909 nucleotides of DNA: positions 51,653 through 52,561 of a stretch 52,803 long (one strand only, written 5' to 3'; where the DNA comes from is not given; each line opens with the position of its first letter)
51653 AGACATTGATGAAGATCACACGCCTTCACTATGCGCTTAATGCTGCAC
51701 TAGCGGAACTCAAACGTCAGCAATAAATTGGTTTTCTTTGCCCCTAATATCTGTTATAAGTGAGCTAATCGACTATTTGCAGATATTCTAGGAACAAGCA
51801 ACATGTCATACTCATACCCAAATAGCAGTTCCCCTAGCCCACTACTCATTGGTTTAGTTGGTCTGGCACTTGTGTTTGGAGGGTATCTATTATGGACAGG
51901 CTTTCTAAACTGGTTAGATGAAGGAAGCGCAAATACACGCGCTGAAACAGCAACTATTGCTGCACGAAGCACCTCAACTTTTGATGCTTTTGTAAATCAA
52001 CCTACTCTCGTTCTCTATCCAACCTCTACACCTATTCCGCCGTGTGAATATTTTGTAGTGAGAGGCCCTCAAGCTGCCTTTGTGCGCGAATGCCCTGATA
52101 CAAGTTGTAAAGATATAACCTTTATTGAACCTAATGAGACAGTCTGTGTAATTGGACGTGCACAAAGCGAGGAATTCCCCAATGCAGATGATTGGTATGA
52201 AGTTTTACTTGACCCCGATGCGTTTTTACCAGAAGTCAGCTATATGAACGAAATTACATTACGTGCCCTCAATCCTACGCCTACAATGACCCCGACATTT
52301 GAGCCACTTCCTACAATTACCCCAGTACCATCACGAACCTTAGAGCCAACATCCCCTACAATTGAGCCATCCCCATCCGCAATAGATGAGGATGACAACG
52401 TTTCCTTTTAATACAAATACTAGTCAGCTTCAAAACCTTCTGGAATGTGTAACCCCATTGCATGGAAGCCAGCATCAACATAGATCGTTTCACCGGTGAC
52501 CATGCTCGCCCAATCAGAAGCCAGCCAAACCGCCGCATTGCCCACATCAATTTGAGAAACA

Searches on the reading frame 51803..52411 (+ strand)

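Call 23: search_protein_families(library=pfam, max_evalue=0.001, proteins=[window:51803-52411:+])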
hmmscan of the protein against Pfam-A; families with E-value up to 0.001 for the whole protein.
window:51803-52411:+ (202 aa): 1 family
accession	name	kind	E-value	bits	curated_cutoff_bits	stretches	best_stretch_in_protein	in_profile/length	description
PF08239.17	SH3_3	-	0.00018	22.1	27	1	92-134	3-38/54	Bacterial SH3 domain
